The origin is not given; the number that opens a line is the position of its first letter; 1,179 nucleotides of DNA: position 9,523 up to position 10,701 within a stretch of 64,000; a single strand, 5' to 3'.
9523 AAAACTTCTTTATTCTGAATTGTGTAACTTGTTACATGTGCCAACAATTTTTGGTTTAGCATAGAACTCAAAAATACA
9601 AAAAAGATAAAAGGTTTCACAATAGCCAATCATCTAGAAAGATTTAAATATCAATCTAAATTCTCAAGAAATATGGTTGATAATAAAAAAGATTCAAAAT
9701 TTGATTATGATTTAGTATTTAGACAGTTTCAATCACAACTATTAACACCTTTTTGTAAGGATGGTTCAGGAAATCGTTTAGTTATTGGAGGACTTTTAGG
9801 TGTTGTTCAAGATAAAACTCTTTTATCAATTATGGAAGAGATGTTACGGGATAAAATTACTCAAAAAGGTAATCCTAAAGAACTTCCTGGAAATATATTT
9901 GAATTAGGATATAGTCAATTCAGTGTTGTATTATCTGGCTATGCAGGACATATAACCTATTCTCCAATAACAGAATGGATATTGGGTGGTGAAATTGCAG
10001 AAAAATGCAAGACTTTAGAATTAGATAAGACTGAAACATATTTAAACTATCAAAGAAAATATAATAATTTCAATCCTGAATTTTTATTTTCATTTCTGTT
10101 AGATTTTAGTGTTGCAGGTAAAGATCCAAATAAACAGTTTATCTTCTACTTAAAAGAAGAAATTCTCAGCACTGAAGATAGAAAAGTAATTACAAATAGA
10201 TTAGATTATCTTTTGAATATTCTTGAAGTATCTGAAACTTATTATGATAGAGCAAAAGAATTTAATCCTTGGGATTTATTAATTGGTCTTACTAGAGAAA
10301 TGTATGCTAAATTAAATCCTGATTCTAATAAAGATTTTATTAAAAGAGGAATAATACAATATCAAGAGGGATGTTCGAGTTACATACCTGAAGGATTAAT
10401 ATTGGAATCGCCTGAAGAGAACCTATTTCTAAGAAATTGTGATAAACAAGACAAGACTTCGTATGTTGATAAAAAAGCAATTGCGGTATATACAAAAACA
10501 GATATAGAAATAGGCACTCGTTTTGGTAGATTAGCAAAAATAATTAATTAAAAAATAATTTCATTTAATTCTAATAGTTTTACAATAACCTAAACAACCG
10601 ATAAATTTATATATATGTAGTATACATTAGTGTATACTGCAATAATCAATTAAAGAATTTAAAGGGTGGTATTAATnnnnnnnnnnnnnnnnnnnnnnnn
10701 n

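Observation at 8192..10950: AT-rich islet with a roughly 500-nt gene-free stretch and four uncharacterised ORFs between eS6 and the Nog1-like GTPase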

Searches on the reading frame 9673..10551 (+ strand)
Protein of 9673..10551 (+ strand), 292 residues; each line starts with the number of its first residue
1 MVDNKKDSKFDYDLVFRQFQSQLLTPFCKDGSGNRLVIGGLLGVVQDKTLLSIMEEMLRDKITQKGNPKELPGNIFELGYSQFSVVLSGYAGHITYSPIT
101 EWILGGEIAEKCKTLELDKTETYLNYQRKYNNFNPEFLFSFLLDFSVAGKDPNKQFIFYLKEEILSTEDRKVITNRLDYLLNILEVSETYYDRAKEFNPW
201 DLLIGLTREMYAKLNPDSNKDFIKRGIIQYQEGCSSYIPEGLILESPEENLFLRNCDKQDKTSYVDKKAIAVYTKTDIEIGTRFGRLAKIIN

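Call 8: search_protein_families(library=pfam, proteins=[window:9673-10551:+], max_evalue=1)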
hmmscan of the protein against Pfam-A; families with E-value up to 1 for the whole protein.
window:9673-10551:+ (292 aa): 0 families

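Call 9: search_protein_families(library=ncbifam, proteins=[window:9673-10551:+], max_evalue=1)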
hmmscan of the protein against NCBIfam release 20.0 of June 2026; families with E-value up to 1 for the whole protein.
window:9673-10551:+ (292 aa): 1 family
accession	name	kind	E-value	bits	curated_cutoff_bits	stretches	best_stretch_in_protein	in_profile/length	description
NF037934.1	holdfast_HfaA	equivalog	0.17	12.3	50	1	18-55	23-60/115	holdfast anchoring protein HfaA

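Call 13: find_encoding_contigs(protein=window:9673-10551:+, flank=10000, max_places=10)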
Protein window:9673-10551:+ (292 aa): 3 contigs read that carry it; 2 places shown.
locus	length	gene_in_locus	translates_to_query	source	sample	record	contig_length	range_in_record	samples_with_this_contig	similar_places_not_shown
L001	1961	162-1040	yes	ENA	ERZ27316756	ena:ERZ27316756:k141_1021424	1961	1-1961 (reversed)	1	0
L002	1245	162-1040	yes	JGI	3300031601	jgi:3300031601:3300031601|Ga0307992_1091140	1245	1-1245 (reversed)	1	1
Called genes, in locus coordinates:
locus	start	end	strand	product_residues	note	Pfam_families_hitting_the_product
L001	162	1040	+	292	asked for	-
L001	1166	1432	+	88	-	-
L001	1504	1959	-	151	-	?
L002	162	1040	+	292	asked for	-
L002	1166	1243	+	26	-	?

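Call 14: find_homologous_proteins(query=window:9673-10548:+, max_evalue=0.001)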
Query window:9673-10548:+ (292 aa): 1 proteins with E <= 0.001 among 825 candidates.
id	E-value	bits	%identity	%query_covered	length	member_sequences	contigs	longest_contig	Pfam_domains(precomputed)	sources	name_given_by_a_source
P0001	1.0e-192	657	100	100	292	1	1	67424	-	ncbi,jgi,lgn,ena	-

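Call 28: predict_structure(protein=window:9673-10548:+)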
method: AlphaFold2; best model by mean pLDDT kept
length: 292 residues; sequences in the alignment: 1
mean_pLDDT: 33.3   pTM: 0.20
mean pLDDT of the five models: 33.3, 31.5, 30.2, 27.6, 27.1
residues with pLDDT >= 90: 0; 70-90: 0; 50-70: 0; < 50: 292
segments of 3 or more residues with pLDDT < 50: 1-292
pLDDT, mean of each block of 10 residues (from residue 1): 31 30 34 33 35 43 38 26 28 32 38 35 32 34 31 28 35 41 38 37 41 36 28 30 30 31 29 31 29 30
secondary structure, 60 per line:
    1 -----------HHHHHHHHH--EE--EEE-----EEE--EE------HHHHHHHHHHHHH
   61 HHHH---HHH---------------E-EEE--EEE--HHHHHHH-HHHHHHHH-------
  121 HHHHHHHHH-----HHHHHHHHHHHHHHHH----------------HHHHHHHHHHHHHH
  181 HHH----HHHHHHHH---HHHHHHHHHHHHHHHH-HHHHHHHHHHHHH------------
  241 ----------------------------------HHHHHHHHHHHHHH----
elements in order: H12-20 E27-29 E35-37 H48-64 E88-90 E93-95 H98-104 H106-113 H121-129 H135-150 H167-183 H188-195 H199-214 H216-228 H275-288

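Call 37: search_protein_families(library=phrogs, proteins=[window:9673-10548:+], max_evalue=1)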
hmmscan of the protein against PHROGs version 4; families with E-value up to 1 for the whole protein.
window:9673-10548:+ (292 aa): 1 family
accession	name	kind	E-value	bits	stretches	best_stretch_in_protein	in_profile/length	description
phrog_19002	-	unknown function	0.022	15.8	0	119-136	4-21/57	-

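Call 38: search_protein_families(library=padloc, proteins=[window:9673-10548:+], max_evalue=1)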
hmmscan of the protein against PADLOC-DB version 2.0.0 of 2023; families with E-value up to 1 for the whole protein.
window:9673-10548:+ (292 aa): 0 families

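Call 39: search_solved_structures(query=window:9673-10548:+, max_evalue=10)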
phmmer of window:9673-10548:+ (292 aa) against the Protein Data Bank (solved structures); distinct sequences matched with E-value up to 10: 0.

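Call 60: find_related_loci(query=window:9673-10548:+, collection=viral_contigs, flank=5000)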
Query window:9673-10548:+ (292 aa) in viral_contigs; peptide patterns used: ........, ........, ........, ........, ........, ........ (x = any residue, [..] = any of these).
4 stretches matched a pattern, but none encodes a relative of the query by tblastn (E <= 1e-3).

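Call 74: search_dna_similar(query=window:9673-10548:+, collection=plasmids, mode=protein, max_evalue=0.01, max_rows=5)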
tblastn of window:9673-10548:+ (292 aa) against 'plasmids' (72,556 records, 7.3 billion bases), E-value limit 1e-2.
No match.

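Call 75: search_dna_similar(query=window:9673-10548:+, collection=phages, mode=protein, max_evalue=0.01, max_rows=5)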
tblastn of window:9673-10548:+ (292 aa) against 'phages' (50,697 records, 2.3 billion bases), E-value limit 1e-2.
No match.

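Call 77: search_protein_representatives(protein=window:9673-10548:+)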
Query: 292 residues. Proteins with E-value up to 0.001 (for the whole library): 9; up to 1e-10: 3; up to 1e-30: 2. The best 9 are listed.
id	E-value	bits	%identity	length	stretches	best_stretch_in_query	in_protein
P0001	3.2e-193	657.1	100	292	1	1-292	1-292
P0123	1.6e-48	182.3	43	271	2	73-291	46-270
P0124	4.6e-22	95.5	29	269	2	71-291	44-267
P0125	1.4e-10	57.8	31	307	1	94-275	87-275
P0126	6.3e-07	45.8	27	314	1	121-264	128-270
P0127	1.3e-06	44.8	29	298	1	102-260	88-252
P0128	6.2e-06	42.6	30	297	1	116-284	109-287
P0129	1.9e-04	37.7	28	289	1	154-265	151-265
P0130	6.5e-04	35.9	22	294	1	130-287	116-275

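Call 79: find_encoding_contigs(protein=P0123, flank=8000, max_places=3)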
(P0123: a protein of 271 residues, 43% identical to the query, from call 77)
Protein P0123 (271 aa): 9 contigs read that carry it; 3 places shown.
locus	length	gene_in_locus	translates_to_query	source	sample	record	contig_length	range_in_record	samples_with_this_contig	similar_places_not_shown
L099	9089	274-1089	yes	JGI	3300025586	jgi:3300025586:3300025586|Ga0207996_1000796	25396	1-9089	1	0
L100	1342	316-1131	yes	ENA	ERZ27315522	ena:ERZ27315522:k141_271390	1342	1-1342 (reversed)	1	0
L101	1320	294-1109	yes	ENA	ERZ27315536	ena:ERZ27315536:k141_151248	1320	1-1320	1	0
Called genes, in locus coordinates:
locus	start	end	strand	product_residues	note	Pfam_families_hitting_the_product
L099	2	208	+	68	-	?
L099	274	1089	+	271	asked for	-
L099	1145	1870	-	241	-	PF03946:Ribosomal_L11_N, PF00298:Ribosomal_L11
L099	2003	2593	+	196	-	-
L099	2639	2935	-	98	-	PF00313:CSD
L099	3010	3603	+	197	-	PF07693:KAP_NTPase (weak), PF20720:nSTAND3 (faint), PF13191:AAA_16 (faint), PF13401:AAA_22 (weak), PF13173:AAA_14 (faint), PF13238:AAA_18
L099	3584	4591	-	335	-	PF00044:Gp_dh_N, PF02800:Gp_dh_C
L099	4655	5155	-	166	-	-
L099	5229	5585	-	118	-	-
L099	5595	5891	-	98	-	PF01157:Ribosomal_L21e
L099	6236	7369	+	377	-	PF01336:tRNA_anti-codon, PF08646:Rep_fac-A_C (weak)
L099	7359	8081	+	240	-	-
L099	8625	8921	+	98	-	PF04893:Yip1 (weak)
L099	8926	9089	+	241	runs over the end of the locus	PF13462:Thioredoxin_4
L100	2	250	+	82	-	?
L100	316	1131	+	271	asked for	-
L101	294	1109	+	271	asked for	-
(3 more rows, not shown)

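Call 82: search_solved_structures(query=A1, max_evalue=10, show_alignments=2)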
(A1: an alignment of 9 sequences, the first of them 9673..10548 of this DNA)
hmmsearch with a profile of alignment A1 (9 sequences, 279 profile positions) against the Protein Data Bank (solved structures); distinct sequences matched with E-value up to 10: 5.
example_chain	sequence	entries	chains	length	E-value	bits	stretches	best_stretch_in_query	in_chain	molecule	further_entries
2j3v_A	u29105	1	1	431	0.12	15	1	100-145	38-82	C2 TOXIN COMPONENT I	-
2j3x_A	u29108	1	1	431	0.12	15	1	100-145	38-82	C2 TOXIN COMPONENT I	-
2j3z_A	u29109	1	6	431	0.2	14.2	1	100-145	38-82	C2 TOXIN COMPONENT I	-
7olc_SV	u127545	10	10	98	0.37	13.3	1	210-264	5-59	40S ribosomal protein S21-like protein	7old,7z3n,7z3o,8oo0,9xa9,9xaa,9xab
7r81_W2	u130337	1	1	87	0.43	13.1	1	210-262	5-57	40S ribosomal protein S21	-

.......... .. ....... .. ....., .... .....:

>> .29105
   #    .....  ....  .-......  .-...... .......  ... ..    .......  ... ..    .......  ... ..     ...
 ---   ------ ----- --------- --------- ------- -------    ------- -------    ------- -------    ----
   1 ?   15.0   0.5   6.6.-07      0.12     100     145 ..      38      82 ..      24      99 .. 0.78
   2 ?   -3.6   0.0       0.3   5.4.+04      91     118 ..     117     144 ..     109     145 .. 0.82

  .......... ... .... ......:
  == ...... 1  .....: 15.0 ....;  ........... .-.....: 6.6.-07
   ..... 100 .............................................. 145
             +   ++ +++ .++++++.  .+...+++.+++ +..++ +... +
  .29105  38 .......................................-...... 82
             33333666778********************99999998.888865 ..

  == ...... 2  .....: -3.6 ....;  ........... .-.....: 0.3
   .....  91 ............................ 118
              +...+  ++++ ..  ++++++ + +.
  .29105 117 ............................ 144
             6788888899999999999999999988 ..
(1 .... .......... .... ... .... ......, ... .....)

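Call 83: search_protein_families(library=pfam, alignment_id=A1, max_evalue=1)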
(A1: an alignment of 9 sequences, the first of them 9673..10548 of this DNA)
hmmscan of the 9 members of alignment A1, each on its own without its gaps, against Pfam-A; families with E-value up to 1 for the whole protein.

A. member 1, window:9673-10548:+ (292 aa): 0 families

B. families by the number of members that match (of 9 scanned): 3 families
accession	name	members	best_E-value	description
PF13082.11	DUF3931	1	0.015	Protein of unknown function (DUF3931)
PF04665.18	Pox_A32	1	0.046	Poxvirus A32 protein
PF23487.1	Ig_TMEM132_6th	1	0.059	TMEM132 sixth domain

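Call 84: find_encoding_contigs(protein=P0124, flank=6000, max_places=2)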
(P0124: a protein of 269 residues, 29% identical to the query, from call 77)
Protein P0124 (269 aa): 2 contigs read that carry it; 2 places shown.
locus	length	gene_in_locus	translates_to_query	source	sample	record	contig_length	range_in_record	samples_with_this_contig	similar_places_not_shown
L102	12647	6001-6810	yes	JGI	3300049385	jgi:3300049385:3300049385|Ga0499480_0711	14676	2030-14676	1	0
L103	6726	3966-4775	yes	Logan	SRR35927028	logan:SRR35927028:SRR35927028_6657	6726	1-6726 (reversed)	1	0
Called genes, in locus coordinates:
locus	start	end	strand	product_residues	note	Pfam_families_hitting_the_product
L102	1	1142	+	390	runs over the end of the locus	PF01522:Polysacc_deac_1 (weak), PF10096:DUF2334 (faint)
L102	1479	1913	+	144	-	PF07973:tRNA_SAD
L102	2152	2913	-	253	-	PF00142:Fer4_NifH (weak), PF01656:CbiA, PF02374:ArsA_ATPase, PF06564:CBP_BcsQ, PF07015:VirC1 (faint), PF09140:MipZ, PF10609:ParA, PF13614:AAA_31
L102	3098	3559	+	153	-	-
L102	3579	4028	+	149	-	PF04307:YdjM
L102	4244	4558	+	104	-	-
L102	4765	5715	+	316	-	PF00633:HHH (faint), PF14520:HHH_5, PF00154:RecA_N, PF06745:ATPase (weak), PF08423:Rad51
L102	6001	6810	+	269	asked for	-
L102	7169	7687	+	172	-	PF06414:Zeta_toxin, PF00406:ADK (weak), PF13207:AAA_17, PF13238:AAA_18, PF13671:AAA_33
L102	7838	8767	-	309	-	-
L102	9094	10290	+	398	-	PF07690:MFS_1, PF12832:MFS_1_like, PF13347:MFS_2 (faint)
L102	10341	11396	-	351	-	PF02073:Peptidase_M29, PF26233:NicX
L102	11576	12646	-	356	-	?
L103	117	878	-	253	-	PF00142:Fer4_NifH (weak), PF01656:CbiA, PF02374:ArsA_ATPase, PF06564:CBP_BcsQ, PF07015:VirC1 (faint), PF09140:MipZ, PF10609:ParA, PF13614:AAA_31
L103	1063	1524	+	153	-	-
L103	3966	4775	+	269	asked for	-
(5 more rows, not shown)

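Call 85: find_encoding_contigs(protein=P0125, flank=6000, max_places=2)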
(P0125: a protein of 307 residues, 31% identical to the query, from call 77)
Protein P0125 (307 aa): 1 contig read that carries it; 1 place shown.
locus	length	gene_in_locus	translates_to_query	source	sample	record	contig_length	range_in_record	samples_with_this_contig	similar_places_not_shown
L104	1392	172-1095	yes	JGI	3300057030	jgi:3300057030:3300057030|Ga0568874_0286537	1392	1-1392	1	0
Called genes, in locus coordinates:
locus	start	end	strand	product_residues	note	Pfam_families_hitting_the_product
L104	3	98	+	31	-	?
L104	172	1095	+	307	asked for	-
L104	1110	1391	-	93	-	?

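Call 86: find_encoding_contigs(protein=P0130, flank=6000, max_places=2)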
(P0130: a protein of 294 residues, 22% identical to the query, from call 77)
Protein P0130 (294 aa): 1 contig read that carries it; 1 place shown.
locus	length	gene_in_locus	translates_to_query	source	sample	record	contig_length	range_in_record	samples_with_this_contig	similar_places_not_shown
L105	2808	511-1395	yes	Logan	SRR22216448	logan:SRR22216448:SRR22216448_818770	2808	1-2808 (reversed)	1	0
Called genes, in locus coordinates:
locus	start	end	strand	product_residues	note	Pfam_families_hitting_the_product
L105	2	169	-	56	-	?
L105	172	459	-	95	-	-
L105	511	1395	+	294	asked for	-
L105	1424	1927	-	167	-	-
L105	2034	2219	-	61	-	-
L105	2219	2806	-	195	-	?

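Call 89: list_cluster_members(proteins=[P0001, P0002, P0123, P0124, P0125, P0126, P0127, P0128, P0129, P0130])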
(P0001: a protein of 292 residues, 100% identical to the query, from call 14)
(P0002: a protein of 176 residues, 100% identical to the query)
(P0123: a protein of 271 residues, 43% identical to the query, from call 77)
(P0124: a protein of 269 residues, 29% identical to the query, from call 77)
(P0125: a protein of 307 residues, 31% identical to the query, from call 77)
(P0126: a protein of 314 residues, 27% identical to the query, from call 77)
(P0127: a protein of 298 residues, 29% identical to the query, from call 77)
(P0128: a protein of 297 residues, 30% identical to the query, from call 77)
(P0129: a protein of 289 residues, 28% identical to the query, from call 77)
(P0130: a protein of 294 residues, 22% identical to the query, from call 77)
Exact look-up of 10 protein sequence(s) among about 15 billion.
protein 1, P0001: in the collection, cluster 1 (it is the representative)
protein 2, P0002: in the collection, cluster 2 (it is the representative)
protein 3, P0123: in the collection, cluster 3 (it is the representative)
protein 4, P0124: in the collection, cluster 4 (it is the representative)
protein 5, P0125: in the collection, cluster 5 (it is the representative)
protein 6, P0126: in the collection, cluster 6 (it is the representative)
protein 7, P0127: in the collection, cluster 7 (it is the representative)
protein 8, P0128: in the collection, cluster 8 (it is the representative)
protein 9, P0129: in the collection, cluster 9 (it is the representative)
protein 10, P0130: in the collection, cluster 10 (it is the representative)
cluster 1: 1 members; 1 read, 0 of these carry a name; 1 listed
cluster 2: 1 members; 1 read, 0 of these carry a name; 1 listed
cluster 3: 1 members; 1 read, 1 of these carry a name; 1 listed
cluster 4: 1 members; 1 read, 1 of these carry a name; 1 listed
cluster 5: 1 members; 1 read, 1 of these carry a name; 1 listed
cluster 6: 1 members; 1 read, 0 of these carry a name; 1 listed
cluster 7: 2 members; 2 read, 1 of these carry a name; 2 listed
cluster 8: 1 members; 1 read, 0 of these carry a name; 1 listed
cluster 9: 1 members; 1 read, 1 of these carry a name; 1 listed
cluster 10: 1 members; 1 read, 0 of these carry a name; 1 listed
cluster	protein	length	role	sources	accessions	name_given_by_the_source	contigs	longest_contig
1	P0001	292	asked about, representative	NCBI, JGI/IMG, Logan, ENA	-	-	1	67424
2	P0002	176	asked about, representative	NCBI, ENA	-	-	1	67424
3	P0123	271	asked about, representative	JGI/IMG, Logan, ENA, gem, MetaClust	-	\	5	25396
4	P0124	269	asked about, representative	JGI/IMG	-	hypothetical protein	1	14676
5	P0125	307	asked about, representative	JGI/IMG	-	hypothetical protein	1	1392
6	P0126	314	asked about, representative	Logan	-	-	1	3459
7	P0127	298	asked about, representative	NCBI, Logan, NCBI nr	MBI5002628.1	hypothetical protein HZC31_04540 [Candidatus Woesearchaeota archaeon] | hypothetical protein [Candidatus Woesearchaeota archaeon]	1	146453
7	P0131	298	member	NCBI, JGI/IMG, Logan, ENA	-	-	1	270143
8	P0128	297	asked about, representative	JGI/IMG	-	-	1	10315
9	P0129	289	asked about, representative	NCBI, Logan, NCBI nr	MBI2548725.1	hypothetical protein HYW21_05230 [Candidatus Woesearchaeota archaeon] | hypothetical protein [Candidatus Woesearchaeota archaeon]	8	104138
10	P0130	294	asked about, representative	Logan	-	-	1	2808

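Call 90: find_encoding_contigs(protein=P0129, flank=6000, max_places=3)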
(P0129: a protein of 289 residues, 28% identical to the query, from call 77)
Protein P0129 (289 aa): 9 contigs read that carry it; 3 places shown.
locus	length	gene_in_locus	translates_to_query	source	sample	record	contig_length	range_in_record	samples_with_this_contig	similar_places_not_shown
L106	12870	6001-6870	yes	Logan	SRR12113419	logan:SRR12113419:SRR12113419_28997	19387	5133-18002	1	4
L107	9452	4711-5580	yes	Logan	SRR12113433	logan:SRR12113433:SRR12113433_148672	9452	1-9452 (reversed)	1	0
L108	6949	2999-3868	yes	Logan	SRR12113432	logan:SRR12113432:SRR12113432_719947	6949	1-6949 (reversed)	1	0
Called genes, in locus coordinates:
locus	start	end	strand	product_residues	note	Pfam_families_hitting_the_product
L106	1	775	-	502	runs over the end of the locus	PF00391:PEP-utilizers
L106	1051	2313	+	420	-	PF13506:Glyco_transf_21, PF00535:Glycos_transf_2, PF10111:Glyco_tranf_2_2 (weak), PF13641:Glyco_tranf_2_3, PF01644:Chitin_synth_1, PF03142:Chitin_synth_2, PF13632:Glyco_trans_2_3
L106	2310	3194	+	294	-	PF01522:Polysacc_deac_1 (faint), PF10096:DUF2334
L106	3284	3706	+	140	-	-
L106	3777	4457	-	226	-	PF08843:AbiEii (weak)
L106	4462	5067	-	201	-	-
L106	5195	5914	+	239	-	PF01978:TrmB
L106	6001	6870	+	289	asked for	-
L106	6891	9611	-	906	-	PF00690:Cation_ATPase_N, PF00122:E1-E2_ATPase, PF00702:Hydrolase, PF13246:Cation_ATPase, PF00689:Cation_ATPase_C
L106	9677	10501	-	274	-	-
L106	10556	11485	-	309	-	PF01048:PNP_UDP_1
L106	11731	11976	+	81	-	PF12705:PDDEXK_1 (weak)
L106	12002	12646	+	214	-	-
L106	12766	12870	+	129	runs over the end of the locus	-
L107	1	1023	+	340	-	?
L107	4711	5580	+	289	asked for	-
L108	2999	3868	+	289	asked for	-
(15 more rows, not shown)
